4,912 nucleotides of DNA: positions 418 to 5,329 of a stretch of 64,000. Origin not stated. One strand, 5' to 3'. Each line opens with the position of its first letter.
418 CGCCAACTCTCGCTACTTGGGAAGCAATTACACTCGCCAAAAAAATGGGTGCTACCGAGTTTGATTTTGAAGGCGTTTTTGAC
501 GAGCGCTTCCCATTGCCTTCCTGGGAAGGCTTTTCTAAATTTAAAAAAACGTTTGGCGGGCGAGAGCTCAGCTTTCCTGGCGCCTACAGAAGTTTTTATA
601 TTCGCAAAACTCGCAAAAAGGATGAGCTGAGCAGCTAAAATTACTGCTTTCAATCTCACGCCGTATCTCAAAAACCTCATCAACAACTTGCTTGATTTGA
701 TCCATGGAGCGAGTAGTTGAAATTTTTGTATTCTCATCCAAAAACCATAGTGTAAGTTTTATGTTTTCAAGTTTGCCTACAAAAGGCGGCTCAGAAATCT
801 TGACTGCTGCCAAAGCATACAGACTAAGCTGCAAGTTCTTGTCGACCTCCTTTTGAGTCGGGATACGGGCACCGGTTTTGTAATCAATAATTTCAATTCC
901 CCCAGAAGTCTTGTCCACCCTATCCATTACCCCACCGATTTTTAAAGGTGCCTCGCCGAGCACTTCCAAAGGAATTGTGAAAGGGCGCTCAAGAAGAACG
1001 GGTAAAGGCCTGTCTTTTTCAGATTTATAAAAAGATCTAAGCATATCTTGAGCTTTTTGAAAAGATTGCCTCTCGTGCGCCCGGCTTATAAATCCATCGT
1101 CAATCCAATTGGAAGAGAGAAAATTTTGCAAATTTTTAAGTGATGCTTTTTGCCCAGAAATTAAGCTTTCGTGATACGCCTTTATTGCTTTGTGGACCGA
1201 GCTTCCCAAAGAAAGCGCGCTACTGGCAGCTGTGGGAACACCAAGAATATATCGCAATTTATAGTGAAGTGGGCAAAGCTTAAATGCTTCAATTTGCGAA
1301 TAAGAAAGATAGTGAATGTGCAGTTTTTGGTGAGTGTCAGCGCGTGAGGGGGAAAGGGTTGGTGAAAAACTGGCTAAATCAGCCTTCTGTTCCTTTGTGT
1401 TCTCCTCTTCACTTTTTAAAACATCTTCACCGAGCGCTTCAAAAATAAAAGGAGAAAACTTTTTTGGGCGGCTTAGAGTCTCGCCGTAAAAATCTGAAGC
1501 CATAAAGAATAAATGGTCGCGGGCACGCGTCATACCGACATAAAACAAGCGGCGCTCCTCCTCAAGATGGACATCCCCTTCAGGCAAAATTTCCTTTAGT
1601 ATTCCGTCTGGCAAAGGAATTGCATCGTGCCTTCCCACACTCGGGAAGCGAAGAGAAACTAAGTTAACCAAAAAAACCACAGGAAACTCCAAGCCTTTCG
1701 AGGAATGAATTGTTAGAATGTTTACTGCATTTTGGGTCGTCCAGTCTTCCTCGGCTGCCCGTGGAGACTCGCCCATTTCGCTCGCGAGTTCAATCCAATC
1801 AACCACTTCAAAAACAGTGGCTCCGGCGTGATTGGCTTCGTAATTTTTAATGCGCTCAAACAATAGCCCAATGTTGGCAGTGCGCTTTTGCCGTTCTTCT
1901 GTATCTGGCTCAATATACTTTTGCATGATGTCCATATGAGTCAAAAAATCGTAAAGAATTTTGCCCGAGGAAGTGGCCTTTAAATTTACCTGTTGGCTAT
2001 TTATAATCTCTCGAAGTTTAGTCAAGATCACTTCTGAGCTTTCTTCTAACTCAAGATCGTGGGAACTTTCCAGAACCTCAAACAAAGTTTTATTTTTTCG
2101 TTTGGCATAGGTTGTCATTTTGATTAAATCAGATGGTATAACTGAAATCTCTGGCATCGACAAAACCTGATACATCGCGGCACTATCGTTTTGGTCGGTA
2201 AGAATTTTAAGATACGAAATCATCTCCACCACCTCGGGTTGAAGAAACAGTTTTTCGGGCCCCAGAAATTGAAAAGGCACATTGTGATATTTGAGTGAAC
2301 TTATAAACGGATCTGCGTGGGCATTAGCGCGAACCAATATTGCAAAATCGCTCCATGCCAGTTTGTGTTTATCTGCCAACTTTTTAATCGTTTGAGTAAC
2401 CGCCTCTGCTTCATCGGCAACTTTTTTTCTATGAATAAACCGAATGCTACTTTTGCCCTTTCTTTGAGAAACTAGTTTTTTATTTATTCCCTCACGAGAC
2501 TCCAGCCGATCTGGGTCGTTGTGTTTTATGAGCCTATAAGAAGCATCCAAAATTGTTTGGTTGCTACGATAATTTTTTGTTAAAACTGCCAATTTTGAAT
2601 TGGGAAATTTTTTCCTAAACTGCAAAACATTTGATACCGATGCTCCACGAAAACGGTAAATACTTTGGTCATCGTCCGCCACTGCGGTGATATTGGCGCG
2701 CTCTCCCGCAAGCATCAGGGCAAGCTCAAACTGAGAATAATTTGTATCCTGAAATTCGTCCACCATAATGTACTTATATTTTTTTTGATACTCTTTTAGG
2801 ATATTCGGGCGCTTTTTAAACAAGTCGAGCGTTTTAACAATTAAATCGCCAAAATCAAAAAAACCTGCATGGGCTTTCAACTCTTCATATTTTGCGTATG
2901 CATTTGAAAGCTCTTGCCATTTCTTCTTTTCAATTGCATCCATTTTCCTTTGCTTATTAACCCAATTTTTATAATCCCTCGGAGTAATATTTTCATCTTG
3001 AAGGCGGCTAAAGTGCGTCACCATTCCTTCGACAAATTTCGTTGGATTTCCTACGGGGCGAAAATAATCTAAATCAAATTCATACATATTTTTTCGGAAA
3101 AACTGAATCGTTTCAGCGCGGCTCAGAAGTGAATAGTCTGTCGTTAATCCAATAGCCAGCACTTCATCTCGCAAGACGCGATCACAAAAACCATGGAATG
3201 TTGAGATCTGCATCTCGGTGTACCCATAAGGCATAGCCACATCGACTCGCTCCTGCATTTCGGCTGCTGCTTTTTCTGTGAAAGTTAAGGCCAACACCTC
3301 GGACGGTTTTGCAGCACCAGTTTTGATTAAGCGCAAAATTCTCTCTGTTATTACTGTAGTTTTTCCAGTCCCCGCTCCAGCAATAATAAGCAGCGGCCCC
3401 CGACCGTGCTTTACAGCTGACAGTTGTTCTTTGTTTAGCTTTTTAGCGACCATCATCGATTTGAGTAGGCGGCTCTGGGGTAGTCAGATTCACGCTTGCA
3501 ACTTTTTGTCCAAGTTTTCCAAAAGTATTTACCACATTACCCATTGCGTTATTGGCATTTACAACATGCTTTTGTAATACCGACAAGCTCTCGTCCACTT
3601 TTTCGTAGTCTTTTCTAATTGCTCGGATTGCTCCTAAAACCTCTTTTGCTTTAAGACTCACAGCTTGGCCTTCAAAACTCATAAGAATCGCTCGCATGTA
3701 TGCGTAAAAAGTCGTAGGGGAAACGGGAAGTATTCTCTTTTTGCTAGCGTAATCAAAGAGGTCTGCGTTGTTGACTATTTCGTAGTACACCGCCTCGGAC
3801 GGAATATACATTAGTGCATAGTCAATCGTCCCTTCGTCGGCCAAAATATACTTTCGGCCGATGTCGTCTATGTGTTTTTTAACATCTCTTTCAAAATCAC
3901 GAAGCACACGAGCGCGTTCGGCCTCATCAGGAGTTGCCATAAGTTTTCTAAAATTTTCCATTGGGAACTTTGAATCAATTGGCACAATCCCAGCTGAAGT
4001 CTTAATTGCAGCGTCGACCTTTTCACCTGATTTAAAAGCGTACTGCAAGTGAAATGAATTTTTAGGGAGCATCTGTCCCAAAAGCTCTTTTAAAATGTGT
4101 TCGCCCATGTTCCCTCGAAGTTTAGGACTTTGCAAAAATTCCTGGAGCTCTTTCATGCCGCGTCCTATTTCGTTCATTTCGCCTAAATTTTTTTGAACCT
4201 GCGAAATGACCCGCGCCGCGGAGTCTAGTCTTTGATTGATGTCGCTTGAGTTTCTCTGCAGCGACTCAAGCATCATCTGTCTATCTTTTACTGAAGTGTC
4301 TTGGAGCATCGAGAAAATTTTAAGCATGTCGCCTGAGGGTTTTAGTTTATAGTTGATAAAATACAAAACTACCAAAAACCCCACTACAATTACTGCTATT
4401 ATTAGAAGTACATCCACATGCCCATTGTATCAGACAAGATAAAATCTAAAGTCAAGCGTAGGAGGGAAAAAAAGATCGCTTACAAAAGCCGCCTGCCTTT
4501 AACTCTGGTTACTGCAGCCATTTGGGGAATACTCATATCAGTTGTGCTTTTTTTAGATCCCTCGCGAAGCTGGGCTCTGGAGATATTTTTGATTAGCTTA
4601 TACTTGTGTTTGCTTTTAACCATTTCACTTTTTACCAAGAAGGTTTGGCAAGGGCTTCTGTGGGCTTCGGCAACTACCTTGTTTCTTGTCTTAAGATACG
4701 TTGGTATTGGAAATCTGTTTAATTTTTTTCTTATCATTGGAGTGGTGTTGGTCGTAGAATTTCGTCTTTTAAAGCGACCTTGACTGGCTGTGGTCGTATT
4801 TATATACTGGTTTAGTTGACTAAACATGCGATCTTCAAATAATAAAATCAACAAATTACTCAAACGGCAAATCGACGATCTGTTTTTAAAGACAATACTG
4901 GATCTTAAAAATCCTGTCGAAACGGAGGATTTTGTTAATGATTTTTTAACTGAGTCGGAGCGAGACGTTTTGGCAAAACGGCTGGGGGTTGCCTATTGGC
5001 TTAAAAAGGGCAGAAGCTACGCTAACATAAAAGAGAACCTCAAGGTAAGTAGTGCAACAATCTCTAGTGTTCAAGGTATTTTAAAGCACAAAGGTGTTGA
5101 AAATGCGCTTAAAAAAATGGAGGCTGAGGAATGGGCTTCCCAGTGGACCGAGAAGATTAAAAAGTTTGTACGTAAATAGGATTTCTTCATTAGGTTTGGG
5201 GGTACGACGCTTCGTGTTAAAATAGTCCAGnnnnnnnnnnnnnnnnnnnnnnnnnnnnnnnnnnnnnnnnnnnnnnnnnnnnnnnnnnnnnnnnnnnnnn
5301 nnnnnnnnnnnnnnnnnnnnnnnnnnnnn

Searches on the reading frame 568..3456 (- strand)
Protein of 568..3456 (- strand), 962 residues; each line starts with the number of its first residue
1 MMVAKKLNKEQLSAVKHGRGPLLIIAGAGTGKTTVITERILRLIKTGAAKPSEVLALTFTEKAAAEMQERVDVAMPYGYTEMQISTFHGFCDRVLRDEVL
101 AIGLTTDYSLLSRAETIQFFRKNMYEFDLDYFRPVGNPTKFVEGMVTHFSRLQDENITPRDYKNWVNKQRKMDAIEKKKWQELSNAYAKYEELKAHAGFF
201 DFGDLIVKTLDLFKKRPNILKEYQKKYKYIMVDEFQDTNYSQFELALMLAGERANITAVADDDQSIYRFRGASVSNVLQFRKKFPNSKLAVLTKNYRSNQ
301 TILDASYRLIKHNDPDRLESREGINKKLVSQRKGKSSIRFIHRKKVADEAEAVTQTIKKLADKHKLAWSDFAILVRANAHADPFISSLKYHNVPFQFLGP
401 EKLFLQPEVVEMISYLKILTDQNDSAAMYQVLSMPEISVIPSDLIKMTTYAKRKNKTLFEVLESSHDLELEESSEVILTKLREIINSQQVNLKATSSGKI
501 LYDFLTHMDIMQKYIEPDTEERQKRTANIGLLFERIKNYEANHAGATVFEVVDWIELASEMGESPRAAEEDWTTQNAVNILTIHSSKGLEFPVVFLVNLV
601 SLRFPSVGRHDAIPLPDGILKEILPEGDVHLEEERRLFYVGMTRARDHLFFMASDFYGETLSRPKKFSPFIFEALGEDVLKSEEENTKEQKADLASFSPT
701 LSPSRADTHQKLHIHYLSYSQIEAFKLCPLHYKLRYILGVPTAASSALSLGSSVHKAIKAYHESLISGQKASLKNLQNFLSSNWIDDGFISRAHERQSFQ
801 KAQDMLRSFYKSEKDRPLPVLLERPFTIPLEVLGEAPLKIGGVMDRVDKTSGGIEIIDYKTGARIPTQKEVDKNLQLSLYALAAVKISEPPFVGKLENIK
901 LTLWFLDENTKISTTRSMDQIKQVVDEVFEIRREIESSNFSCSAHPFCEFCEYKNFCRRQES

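Call 13: search_protein_families(library=pfam, proteins=[window:568-3456:-], max_evalue=0.001)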
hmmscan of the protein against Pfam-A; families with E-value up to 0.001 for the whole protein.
window:568-3456:- (962 aa): 10 families
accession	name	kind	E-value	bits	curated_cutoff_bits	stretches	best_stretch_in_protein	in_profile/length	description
PF00580.27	UvrD-helicase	-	2.4e-78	264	23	1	7-285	1-271/271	UvrD/REP helicase N-terminal domain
PF13361.12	UvrD_C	-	1.9e-50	172.7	25.6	1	291-653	2-347/350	UvrD-like helicase C-terminal domain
PF12705.13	PDDEXK_1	-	4e-38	132.2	22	1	717-958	2-247/247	PD-(D/E)XK nuclease superfamily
PF13245.12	AAA_19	-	1.6e-22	80.6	25.1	1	14-270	4-134/134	AAA domain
PF13538.12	UvrD_C_2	-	2e-11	44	27.4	2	580-599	4-23/52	UvrD-like helicase C-terminal domain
PF10926.14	DUF2800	-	2e-09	37.6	21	1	842-960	120-235/368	Protein of unknown function (DUF2800)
PF13604.12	AAA_30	-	1.1e-07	32.2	27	1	7-73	2-68/191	AAA domain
PF01443.25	Viral_helicase1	-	9.7e-05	22.7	21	0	632-652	207-227/228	Viral superfamily 1 RNA helicase core domain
PF01930.23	Cas_Cas4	-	0.00069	20.2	22.7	0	842-957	54-158/160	Domain of unknown function DUF83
PF13086.12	AAA_11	-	0.00083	19.6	27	0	6-234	1-221/257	AAA domain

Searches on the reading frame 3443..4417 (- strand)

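Call 13: search_protein_families(library=pfam, proteins=[window:3443-4417:-], max_evalue=0.001)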
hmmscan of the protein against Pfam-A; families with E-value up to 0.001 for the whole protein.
window:3443-4417:- (324 aa): 2 families
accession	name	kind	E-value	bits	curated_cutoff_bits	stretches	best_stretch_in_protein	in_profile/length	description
PF02646.22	RmuC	-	3.9e-54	184.2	26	1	48-301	9-273/291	RmuC family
PF05531.17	NPV_P10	-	0.00084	20.2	29.8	0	266-307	8-49/75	Nucleopolyhedrovirus P10 protein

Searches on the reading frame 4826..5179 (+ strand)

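Call 16: search_protein_families(library=pfam, proteins=[window:4826-5179:+], max_evalue=0.001)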
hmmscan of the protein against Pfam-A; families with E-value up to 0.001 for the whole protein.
window:4826-5179:+ (117 aa): 1 family
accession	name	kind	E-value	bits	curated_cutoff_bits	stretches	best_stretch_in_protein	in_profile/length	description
PF01371.25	Trp_repressor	-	1.1e-15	57.9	27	1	18-89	4-76/88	Trp repressor protein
